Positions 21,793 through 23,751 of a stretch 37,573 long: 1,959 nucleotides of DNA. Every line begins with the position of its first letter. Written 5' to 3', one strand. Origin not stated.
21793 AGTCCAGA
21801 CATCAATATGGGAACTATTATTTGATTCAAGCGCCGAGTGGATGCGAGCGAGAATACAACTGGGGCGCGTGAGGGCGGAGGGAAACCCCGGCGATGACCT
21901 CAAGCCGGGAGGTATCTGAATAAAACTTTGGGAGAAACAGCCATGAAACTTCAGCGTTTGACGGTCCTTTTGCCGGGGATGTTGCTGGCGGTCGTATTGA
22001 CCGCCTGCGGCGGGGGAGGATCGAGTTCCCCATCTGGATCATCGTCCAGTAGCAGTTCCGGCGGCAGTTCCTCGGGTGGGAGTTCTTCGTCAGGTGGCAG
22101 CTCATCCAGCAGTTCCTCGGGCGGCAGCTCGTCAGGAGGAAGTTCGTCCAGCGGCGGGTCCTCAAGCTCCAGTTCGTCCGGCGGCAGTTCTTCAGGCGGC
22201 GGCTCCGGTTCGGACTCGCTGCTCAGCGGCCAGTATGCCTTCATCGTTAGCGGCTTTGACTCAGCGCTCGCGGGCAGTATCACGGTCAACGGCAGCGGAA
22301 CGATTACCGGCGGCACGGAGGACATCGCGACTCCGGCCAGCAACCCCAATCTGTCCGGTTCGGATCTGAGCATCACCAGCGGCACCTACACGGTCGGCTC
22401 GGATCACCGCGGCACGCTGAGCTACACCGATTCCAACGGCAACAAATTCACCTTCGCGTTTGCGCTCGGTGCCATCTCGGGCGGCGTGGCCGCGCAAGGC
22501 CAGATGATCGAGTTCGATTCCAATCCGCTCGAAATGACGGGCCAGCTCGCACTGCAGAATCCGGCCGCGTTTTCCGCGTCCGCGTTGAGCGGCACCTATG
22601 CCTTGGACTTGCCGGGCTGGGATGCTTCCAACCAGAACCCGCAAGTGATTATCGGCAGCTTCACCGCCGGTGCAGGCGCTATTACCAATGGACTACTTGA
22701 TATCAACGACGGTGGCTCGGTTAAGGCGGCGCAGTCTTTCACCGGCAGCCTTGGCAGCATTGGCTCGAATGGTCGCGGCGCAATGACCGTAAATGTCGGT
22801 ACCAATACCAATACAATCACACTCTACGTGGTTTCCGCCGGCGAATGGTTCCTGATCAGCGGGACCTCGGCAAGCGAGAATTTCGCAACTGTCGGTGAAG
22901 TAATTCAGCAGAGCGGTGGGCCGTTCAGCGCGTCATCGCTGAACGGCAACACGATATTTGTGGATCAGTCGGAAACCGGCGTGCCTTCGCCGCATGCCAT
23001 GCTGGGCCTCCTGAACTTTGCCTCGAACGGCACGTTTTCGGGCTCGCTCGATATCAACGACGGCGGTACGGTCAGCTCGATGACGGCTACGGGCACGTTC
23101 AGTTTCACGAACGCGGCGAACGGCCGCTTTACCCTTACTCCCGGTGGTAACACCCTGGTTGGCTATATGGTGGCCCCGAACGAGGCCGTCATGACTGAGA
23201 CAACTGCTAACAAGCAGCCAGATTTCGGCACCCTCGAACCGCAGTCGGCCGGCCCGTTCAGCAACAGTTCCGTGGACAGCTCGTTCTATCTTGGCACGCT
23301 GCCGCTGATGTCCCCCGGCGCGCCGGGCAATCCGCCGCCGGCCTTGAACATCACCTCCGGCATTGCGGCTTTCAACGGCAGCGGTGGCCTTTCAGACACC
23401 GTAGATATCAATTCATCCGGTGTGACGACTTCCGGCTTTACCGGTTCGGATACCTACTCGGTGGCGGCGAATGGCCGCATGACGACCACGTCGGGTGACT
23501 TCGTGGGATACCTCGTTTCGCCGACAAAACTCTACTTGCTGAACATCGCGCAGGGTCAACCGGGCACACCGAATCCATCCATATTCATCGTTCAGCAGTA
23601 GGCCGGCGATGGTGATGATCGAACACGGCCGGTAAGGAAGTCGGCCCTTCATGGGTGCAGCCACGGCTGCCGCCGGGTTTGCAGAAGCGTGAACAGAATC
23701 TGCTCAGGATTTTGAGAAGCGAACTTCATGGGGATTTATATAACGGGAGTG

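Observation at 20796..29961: Candidate uncharacterised cell-envelope module: AraC regulator, four Ser/Gly-tethered lipoproteins and an ICMT-family membrane methyltransferase, next to tRNA-Val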

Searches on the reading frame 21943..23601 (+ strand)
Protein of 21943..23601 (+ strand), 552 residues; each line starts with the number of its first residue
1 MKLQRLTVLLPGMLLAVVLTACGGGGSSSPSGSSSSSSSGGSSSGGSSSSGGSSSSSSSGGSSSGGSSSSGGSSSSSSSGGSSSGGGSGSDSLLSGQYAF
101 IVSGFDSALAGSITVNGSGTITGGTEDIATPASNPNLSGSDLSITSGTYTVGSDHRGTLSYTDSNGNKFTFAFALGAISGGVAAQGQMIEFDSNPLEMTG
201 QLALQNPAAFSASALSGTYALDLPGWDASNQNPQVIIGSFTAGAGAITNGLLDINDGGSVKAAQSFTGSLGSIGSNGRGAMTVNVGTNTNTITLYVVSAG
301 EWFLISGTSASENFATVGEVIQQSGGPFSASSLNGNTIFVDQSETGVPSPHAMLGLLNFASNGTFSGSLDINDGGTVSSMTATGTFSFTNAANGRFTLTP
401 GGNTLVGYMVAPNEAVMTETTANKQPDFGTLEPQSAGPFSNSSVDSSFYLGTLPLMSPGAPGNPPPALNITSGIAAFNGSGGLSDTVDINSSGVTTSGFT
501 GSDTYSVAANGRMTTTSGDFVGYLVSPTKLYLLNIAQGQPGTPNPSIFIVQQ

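Call 5: search_protein_families(library=pfam, proteins=[window:21943-23601:+], max_evalue=0.01)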
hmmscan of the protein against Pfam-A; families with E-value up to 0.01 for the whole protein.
window:21943-23601:+ (552 aa): 0 families

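Call 6: search_protein_families(library=ncbifam, proteins=[window:21943-23601:+], max_evalue=0.01)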
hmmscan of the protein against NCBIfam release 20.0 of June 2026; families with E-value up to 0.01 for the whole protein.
window:21943-23601:+ (552 aa): 0 families

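Call 47: find_homologous_proteins(query=window:22213-23598:+, max_evalue=0.001)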
Query window:22213-23598:+ (462 aa): 606 proteins with E <= 0.001 among 8000 candidates; the best 120 are listed.
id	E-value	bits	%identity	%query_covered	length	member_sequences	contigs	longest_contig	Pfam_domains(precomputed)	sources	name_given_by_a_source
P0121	2.1e-194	665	72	99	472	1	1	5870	-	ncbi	ncbi:MAG: hypothetical protein ACRESE_07155 [Gammaproteobacteria bacterium]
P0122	9.9e-171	587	64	99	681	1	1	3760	PF02368.25,PF05345.19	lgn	-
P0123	1.6e-166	573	63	100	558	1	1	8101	-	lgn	-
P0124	1.8e-166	573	64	100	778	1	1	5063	PF26182.1,PF05345.19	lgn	-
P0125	6.9e-166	571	62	99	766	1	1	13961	PF02368.25,PF05345.19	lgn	-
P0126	8.3e-145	501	63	86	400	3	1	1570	-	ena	-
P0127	3.1e-143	496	57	99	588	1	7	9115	PF02368.25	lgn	-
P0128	2.7e-141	490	55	99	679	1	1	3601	PF02368.25,PF05345.19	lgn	-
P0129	3.0e-136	473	56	100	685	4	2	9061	PF26182.1,PF02368.25,PF05345.19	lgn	-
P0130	2.8e-134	467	54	100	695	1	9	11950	PF02368.25,PF05345.19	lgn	-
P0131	4.0e-134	466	54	100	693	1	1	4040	PF26182.1,PF02368.25,PF05345.19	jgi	jgi:hypothetical protein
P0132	6.5e-132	459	56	100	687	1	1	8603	PF02368.25,PF05345.19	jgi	jgi:Putative Ig domain/Bacterial Ig-like domain (group 2)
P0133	1.5e-129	451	52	100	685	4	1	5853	PF26182.1,PF02368.25,PF05345.19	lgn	-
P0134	4.8e-129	449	53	100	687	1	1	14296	PF26182.1,PF02368.25,PF05345.19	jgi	jgi:large repetitive protein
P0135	6.7e-127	442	52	99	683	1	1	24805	PF26182.1,PF02368.25,PF05345.19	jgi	jgi:Putative Ig domain/Bacterial Ig-like domain (group 2)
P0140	1.2e-105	372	50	99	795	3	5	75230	-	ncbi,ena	-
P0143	5.9e-100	354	48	100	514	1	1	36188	-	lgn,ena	-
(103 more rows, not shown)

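Call 48: find_encoding_contigs(protein=P0125, flank=10000, max_places=2)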
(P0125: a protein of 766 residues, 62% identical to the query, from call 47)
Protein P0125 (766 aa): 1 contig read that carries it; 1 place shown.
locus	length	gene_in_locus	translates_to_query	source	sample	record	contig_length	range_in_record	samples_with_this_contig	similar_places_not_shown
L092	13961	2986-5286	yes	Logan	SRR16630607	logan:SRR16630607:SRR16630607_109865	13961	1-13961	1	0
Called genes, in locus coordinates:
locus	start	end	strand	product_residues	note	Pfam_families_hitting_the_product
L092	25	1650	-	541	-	-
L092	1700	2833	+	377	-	PF00165:HTH_AraC (faint), PF12833:HTH_18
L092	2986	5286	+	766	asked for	PF02368:Big_2, PF05345:He_PIG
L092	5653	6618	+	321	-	-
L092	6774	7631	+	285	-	PF24575:TPR_Slam (faint), PF13432:TPR_16, PF13371:TPR_9 (weak), PF13414:TPR_11 (faint), PF14559:TPR_19 (weak)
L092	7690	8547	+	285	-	-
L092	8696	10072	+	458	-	PF02321:OEP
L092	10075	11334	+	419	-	-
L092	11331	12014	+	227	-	PF00005:ABC_tran, PF13304:AAA_21 (faint)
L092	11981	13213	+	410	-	PF12704:MacB_PCD, PF02687:FtsX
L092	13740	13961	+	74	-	?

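Call 49: find_encoding_contigs(protein=P0140, flank=10000, max_places=2)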
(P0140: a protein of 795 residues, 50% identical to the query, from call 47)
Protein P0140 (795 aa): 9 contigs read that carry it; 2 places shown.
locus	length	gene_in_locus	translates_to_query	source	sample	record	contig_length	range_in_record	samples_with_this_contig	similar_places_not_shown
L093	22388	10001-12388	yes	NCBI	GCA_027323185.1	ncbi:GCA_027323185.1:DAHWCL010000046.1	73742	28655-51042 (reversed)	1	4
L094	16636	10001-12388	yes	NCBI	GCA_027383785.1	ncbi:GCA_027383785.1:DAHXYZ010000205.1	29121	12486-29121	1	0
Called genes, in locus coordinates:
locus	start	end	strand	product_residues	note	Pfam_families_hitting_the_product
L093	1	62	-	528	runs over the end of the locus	PF01514:YscJ_FliF, PF08345:YscJ_FliF_C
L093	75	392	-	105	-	PF02049:FliE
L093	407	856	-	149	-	PF00460:Flg_bb_rod (weak), PF06429:Flg_bbr_C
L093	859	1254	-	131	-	-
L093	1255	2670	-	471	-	PF00072:Response_reg, PF00158:Sigma54_activat, PF14532:Sigma54_activ_2, PF07728:AAA_5 (weak), PF25601:AAA_lid_14, PF02954:HTH_8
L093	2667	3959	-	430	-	PF00989:PAS (weak), PF13188:PAS_8 (weak), PF00512:HisKA (weak), PF02518:HATPase_c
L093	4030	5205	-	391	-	PF00158:Sigma54_activat, PF01078:Mg_chelatase (weak), PF14532:Sigma54_activ_2, PF07724:AAA_2 (weak), PF07728:AAA_5, PF25601:AAA_lid_14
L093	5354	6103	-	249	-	PF00072:Response_reg, PF00486:Trans_reg_C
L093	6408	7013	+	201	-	PF01726:LexA_DNA_bind, PF00717:Peptidase_S24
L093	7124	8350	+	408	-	PF25917:BSH_RND, PF25919:BSH_CusB (weak), PF25973:BSH_CzcB (weak), PF25989:YknX_C (faint), PF25954:Beta-barrel_RND_2, PF25990:Beta-barrel_YknX, PF26002:Beta-barrel_AprE (weak), PF25967:RND-MFP_C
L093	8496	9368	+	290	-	PF13349:DUF4097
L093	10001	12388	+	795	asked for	-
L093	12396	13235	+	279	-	PF00702:Hydrolase, PF12710:HAD (weak), PF13419:HAD_2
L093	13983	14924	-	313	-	PF00480:ROK, PF02685:Glucokinase (weak)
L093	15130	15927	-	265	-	PF02535:Zip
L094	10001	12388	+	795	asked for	-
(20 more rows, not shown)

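Call 50: find_encoding_contigs(protein=P0143, flank=10000, max_places=2)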
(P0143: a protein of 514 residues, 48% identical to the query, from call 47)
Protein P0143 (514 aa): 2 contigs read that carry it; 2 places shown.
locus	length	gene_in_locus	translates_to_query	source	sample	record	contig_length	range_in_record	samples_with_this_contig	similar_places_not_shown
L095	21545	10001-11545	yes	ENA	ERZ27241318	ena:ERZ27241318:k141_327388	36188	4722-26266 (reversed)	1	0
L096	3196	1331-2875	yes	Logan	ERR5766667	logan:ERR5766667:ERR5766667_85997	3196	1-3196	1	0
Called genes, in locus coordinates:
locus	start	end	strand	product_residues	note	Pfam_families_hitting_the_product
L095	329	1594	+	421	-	PF01071:GARS_A (faint), PF02222:ATP-grasp (faint), PF02786:CPSase_L_D2 (faint), PF02655:ATP-grasp_3 (weak)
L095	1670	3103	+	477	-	PF00696:AA_kinase, PF22468:ACT_9 (weak)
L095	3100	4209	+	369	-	PF01118:Semialdhyde_dh, PF02774:Semialdhyde_dhC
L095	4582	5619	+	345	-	PF00158:Sigma54_activat, PF14532:Sigma54_activ_2, PF25601:AAA_lid_14, PF02954:HTH_8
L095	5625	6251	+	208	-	PF02563:Poly_export, PF10531:SLBB, PF22461:SLBB_2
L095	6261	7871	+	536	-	PF02706:Wzz (weak), PF13807:GNVR (weak)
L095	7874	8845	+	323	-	PF13191:AAA_16, PF13401:AAA_22, PF09848:SLFN-g3_helicase (weak)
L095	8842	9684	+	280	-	-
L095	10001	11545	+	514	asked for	-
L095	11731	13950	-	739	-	PF00069:Pkinase, PF01636:APH (faint), PF07714:PK_Tyr_Ser-Thr, PF03109:ABC1, PF13428:TPR_14 (faint), PF13424:TPR_12 (faint), PF13431:TPR_17 (faint), PF13432:TPR_16 (weak), +6 more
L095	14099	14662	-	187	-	PF00117:GATase, PF07722:Peptidase_C26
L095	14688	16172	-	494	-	PF04715:, PF00425:Chorismate_bind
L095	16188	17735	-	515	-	PF01487:DHquinase_I, PF08501:Shikimate_dh_N, PF01488:Shikimate_DH (weak), PF18317:SDH_C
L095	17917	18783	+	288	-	PF16538:FlgT_C (faint)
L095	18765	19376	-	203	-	PF01871:AMMECR1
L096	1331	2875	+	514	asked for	-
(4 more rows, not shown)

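Call 72: predict_structure(alignment_id=A4)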
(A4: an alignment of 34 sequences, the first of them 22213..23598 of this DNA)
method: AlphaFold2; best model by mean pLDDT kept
length: 462 residues; sequences in the alignment: 34
mean_pLDDT: 91.3   pTM: 0.91
mean pLDDT of the five models: 91.3, 90.7, 89.9, 89.8, 89.2
residues with pLDDT >= 90: 353; 70-90: 82; 50-70: 16; < 50: 11
segments of 3 or more residues with pLDDT < 50: 256-258, 370-374, 449-451
pLDDT, mean of each block of 10 residues (from residue 1): 97 90 98 96 83 97 97 96 97 96 85 98 97 88 92 97 92 96 97 94 97 88 88 94 96 66 95 95 88 94 93 92 96 87 95 97 71 59 97 96 90 97 95 97 76 76 95
secondary structure, 60 per line:
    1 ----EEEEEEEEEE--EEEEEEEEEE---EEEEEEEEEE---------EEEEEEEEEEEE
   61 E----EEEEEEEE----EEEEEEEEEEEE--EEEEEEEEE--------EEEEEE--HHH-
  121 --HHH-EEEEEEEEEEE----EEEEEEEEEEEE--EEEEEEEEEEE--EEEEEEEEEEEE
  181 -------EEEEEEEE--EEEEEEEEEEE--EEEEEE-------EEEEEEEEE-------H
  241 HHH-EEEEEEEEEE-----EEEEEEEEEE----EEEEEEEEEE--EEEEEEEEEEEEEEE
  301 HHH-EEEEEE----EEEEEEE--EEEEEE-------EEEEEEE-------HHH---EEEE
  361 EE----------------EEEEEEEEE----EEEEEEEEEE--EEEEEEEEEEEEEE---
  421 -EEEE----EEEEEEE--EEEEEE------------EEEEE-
elements in order: E5-14 E17-26 E30-39 E49-61 E66-73 E78-89 E92-100 E109-114 E127-137 E142-153 E156-166 E169-180 E188-195 E198-208 E211-216 E224-232 H240-243 E245-254 E260-269 E274-283 E286-300 E305-310 E315-321 E324-329 E337-343 E357-362 E379-387 E392-401 E404-417 E422-425 E430-436 E439-444 E457-461

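Call 75: fold_search(model_id=the predicted structure, library=pdb)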
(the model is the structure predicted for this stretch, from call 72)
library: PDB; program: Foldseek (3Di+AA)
matches with E <= 10: 1186; with E <= 0.001: 3
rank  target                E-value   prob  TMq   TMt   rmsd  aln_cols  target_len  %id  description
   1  7a0t_B                6.6e-04  0.99  0.20  0.26  11.1       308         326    9  Crystal structure of kievitone hydratase from Nectria haematococca (P21 SG) (released 2021-08-18)
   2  7e5t_C                8.3e-04  0.57  0.14  0.17  17.1       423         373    9  Crystal structure of Fsa2 (released 2021-06-30)
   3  7e5v_A                9.1e-04  0.63  0.16  0.18  16.7       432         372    8  Crystal structure of Phm7 in complex with inhibitor (released 2021-06-30)
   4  7e5t_D                1.0e-03  0.72  0.16  0.19  17.4       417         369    8  Crystal structure of Fsa2 (released 2021-06-30)
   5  7dmn                  1.4e-03  0.60  0.16  0.19  16.1       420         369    8  Crystal structure of two pericyclases catalyzing [4+2] cycloaddition (released 2021-10-06)
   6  7a0t_A                1.5e-03  0.99  0.21  0.26  10.6       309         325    9  Crystal structure of kievitone hydratase from Nectria haematococca (P21 SG) (released 2021-08-18)
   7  7e5v_C                1.5e-03  0.77  0.18  0.21  15.4       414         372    9  Crystal structure of Phm7 in complex with inhibitor (released 2021-06-30)
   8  7e5t_E                1.5e-03  0.57  0.15  0.18  17.0       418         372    8  Crystal structure of Fsa2 (released 2021-06-30)
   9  7e5t_A                1.7e-03  0.44  0.14  0.17  17.2       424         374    8  Crystal structure of Fsa2 (released 2021-06-30)
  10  7e5t_B                2.0e-03  0.33  0.13  0.15  17.2       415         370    8  Crystal structure of Fsa2 (released 2021-06-30)
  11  5yvf_A                2.7e-03  0.69  0.18  0.23  18.3       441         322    6  Crystal structure of BFA1 (released 2018-08-08)
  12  2ich_A                3.0e-03  0.96  0.20  0.26  11.6       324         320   10  CRYSTAL STRUCTURE OF A PUTATIVE ATTH (NE1406) FROM NITROSOMONAS EUROPAEA AT 2.00 A RESOLUTION (released 2006-10-03)
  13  7dmo_C                3.0e-03  0.47  0.15  0.17  16.7       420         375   10  Crystal structures of two pericyclases catalyzing [4+2] cycloadditions (released 2021-10-06)
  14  2o62_A                3.6e-03  0.77  0.17  0.24  13.7       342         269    7  CRYSTAL STRUCTURE OF A PROTEIN WITH UNKNOWN FUNCTION FROM DUF3598 FAMILY (NPUN_R4044) FROM NOSTOC PUNCTIFORME PCC 7310 (released 2007-02-13)
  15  5yvf_C                3.8e-03  0.69  0.15  0.20  18.8       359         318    7  Crystal structure of BFA1 (released 2018-08-08)
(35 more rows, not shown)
